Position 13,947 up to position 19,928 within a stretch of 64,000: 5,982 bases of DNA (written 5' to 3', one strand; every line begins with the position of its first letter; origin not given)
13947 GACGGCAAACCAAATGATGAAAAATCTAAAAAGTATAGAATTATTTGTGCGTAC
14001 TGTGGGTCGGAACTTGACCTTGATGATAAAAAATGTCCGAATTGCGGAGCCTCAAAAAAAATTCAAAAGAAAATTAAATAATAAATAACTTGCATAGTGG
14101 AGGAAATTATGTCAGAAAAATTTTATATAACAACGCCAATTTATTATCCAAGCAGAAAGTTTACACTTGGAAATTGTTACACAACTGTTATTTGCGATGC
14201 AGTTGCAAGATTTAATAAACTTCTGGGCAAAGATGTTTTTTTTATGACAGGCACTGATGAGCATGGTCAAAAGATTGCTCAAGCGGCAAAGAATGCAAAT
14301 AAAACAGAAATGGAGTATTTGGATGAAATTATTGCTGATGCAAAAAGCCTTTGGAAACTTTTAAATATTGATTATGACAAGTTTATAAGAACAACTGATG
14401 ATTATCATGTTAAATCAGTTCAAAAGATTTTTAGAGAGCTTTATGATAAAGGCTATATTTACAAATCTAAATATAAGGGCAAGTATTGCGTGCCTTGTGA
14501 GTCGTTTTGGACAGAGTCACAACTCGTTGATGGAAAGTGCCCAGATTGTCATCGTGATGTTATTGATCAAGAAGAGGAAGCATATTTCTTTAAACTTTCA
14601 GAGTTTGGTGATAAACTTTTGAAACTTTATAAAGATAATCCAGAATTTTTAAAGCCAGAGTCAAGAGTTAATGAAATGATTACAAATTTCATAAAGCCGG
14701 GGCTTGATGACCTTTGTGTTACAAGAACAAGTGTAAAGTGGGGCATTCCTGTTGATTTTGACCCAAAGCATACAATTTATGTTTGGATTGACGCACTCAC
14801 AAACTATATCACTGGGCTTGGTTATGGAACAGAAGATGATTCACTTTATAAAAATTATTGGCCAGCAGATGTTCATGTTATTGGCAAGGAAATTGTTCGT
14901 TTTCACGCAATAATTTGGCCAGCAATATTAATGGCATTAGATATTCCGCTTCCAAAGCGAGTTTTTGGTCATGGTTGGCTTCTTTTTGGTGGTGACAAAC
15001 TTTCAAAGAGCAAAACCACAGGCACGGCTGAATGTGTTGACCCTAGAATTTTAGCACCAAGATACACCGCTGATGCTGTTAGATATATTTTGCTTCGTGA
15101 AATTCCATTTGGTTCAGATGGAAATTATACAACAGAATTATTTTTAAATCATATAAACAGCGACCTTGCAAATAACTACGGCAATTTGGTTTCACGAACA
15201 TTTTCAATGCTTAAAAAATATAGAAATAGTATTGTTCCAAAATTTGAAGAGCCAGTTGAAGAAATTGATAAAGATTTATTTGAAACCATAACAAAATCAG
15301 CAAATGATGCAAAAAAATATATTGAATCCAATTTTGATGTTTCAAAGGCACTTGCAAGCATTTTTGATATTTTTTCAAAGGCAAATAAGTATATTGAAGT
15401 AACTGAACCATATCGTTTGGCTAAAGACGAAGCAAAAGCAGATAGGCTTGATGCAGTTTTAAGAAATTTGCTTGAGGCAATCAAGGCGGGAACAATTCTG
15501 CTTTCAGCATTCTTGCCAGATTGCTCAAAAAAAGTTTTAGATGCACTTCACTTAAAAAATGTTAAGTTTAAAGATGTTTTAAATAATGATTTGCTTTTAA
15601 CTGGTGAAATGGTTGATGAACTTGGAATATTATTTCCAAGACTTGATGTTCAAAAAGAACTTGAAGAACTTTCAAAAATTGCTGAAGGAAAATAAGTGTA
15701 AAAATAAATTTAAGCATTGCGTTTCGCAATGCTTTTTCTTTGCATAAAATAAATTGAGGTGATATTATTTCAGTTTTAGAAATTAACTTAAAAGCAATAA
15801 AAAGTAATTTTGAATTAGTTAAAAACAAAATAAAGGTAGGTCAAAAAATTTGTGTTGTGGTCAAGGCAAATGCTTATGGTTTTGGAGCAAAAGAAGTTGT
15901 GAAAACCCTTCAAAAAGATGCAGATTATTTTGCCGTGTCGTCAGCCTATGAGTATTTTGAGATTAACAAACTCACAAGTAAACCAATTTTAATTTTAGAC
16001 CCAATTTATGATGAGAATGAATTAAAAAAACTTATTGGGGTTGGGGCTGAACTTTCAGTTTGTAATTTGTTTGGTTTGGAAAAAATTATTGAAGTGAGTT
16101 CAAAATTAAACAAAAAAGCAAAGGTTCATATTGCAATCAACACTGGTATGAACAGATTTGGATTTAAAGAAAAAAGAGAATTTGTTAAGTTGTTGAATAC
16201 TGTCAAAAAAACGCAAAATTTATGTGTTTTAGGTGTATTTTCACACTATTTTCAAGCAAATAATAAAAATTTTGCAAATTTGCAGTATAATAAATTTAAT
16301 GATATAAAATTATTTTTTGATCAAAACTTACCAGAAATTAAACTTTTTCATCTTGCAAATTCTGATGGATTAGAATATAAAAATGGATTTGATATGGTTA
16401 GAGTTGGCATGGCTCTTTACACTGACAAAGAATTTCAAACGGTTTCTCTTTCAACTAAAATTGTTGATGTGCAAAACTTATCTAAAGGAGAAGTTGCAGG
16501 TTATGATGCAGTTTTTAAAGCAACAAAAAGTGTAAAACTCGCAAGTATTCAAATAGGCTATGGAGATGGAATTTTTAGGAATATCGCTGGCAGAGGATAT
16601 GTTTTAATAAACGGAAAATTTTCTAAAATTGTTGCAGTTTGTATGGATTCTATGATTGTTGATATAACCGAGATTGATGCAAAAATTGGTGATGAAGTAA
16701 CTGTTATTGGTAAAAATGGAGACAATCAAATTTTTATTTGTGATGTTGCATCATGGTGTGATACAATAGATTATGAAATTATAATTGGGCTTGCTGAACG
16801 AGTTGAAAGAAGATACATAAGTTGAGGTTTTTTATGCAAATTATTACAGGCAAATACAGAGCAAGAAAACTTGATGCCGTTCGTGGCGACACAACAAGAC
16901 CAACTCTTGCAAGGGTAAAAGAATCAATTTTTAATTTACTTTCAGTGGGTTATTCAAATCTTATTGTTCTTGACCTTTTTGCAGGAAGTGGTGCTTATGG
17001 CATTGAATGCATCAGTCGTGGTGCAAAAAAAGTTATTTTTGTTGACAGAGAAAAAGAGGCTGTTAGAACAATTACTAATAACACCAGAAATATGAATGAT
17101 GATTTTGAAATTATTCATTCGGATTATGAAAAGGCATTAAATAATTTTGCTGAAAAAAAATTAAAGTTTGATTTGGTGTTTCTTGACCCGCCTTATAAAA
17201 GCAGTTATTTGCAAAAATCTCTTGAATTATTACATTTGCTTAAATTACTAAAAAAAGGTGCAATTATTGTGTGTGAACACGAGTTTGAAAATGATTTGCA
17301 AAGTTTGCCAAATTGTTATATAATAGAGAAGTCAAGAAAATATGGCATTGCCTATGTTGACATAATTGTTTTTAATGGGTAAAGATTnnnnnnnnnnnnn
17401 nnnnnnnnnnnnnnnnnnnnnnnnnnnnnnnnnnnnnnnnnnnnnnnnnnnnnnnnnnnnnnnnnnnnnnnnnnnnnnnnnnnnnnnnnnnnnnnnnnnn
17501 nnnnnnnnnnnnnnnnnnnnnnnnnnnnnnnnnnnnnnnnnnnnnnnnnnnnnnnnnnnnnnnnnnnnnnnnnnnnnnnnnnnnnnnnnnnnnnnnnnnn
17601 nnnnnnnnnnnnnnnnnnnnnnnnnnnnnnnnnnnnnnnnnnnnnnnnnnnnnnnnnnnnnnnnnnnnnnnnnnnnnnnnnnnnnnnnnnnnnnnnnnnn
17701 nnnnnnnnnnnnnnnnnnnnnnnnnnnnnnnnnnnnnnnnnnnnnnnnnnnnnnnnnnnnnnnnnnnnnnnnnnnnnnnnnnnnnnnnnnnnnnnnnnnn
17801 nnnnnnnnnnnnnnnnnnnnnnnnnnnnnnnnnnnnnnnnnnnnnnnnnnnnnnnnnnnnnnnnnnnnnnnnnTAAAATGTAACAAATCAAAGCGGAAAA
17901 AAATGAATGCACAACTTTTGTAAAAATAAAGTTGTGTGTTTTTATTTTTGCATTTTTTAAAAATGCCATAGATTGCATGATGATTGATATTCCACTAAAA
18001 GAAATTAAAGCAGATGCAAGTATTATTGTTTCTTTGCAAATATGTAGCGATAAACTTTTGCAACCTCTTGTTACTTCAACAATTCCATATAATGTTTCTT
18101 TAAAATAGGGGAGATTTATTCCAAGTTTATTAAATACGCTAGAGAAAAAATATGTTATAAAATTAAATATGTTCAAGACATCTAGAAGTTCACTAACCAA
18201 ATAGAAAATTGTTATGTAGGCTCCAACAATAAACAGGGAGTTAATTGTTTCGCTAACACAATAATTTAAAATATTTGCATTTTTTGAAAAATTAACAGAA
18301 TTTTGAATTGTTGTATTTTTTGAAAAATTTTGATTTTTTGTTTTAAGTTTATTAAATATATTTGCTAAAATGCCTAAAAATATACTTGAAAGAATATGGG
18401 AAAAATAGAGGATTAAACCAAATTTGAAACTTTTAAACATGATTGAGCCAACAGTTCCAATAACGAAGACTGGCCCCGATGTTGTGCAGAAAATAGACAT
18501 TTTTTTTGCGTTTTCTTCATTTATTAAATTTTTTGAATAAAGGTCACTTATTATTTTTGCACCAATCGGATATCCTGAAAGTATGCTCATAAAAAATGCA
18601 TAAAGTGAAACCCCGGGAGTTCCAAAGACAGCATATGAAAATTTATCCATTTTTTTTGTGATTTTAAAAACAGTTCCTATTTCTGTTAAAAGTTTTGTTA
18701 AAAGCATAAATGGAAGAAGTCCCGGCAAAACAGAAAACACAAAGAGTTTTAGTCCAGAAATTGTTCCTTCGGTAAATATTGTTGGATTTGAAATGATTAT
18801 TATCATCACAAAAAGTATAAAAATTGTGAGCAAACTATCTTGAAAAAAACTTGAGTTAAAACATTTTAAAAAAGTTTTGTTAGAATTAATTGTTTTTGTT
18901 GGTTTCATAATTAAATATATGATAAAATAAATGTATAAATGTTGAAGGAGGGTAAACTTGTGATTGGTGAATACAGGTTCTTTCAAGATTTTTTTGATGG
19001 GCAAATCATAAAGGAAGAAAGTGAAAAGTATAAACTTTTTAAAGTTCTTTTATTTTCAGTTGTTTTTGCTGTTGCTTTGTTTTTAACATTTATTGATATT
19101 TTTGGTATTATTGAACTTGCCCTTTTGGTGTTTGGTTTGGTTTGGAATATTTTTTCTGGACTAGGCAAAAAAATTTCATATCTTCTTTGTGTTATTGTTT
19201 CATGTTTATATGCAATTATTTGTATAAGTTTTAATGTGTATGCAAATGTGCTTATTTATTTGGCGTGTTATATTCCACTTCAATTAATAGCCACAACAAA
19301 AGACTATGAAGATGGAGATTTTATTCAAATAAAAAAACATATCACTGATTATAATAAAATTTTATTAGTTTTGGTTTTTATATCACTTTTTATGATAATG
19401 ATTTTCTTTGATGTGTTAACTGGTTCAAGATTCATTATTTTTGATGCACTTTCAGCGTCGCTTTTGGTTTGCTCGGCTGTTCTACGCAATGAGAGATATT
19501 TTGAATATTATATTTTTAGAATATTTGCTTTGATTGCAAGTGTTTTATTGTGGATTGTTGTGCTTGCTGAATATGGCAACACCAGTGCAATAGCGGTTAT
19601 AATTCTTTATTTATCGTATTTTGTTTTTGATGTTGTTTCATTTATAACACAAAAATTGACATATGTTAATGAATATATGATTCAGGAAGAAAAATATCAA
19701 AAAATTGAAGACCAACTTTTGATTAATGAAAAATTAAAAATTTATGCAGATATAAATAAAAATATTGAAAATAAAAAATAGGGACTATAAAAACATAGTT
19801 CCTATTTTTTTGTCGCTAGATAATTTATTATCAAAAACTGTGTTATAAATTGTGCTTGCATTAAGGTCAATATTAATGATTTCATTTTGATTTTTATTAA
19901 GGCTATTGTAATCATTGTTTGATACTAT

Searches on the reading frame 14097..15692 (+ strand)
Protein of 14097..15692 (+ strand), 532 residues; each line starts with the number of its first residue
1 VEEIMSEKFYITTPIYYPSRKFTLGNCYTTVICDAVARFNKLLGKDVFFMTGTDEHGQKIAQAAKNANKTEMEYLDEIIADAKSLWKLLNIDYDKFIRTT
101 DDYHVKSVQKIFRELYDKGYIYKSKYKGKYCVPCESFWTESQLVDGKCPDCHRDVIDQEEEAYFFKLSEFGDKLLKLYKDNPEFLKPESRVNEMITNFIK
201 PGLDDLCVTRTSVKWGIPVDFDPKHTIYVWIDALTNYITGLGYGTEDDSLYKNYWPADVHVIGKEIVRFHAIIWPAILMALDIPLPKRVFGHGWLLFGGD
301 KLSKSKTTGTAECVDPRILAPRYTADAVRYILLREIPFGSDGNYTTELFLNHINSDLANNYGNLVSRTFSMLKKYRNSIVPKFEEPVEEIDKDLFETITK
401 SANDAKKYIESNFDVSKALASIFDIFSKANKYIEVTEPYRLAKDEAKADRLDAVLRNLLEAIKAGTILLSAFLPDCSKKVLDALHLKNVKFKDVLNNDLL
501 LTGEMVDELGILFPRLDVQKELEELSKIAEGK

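Call 8: search_protein_families(library=pfam, proteins=[window:14097-15692:+], max_evalue=0.00001)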
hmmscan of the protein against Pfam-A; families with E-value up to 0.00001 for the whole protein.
window:14097-15692:+ (532 aa): 4 families
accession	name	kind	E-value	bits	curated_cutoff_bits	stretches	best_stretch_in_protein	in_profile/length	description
PF09334.17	tRNA-synt_1g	-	9.1e-104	347.8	20.1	2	158-368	179-390/391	tRNA synthetases class I (M)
PF00133.28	tRNA-synt_1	-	2.8e-21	76.2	22.7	1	7-219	23-243/414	tRNA synthetases class I (I, L, M and V)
PF01406.26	tRNA-synt_1e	-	1.3e-07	31.7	27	1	22-126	23-126/301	tRNA synthetases class I (C) catalytic domain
PF19303.5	Anticodon_3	-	2.2e-07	31.3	23.5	1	388-506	8-125/152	Anticodon binding domain of methionyl tRNA ligase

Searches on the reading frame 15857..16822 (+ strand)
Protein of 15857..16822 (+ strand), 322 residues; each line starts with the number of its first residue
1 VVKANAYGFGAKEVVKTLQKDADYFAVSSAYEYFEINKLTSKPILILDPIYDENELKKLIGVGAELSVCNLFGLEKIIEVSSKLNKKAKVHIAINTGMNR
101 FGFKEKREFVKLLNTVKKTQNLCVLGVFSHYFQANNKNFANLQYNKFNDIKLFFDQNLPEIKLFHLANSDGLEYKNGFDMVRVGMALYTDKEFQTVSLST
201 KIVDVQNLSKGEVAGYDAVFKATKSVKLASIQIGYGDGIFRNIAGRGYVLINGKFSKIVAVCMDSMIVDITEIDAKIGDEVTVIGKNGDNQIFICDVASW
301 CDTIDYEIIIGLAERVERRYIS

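Call 79: search_protein_families(library=pfam, proteins=[window:15857-16822:+], max_evalue=0.00001)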
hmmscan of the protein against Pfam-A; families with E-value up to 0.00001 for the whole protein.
window:15857-16822:+ (322 aa): 2 families
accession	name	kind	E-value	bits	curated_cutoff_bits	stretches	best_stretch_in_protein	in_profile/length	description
PF01168.26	Ala_racemase_N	-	4.7e-41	141.3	24.1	1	1-190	26-218/220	Alanine racemase, N-terminal domain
PF00842.27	Ala_racemase_C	-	1.7e-34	118.6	25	1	196-320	2-127/127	Alanine racemase, C-terminal domain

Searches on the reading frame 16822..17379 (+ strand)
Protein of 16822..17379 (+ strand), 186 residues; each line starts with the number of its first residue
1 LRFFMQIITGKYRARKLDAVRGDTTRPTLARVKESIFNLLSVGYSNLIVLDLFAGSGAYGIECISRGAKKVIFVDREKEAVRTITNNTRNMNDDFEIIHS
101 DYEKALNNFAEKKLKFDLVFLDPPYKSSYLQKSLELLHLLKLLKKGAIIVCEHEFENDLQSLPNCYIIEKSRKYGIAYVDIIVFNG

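Call 79: search_protein_families(library=pfam, proteins=[window:16822-17379:+], max_evalue=0.00001)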
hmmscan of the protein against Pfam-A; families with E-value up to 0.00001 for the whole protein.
window:16822-17379:+ (186 aa): 5 families
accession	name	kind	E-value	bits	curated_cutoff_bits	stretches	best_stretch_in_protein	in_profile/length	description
PF03602.21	Cons_hypoth95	-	8e-53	179.2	24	1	5-179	1-178/182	Conserved hypothetical protein 95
PF13847.12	Methyltransf_31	-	1.9e-09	37.8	27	1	45-159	3-118/145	Methyltransferase domain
PF09445.16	Methyltransf_15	-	9.3e-09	35.5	22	1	48-129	3-86/165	RNA cap guanine-N2 methyltransferase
PF02475.24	TRM5-TYW2_MTfase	-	7.2e-07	29.7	28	1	45-137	36-127/164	TRM5/TYW2 methyltransferase domain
PF05175.20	MTS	-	4.7e-06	26.8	23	1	49-129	35-112/170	Methyltransferase small domain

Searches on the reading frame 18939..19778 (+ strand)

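Call 79: search_protein_families(library=pfam, proteins=[window:18939-19778:+], max_evalue=0.00001)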
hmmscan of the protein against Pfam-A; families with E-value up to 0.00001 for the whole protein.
window:18939-19778:+ (280 aa): 1 family
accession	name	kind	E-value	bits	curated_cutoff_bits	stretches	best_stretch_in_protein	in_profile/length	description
PF04973.17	NMN_transporter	-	5.4e-12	46.5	27.3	1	57-236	2-171/175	Nicotinamide mononucleotide transporter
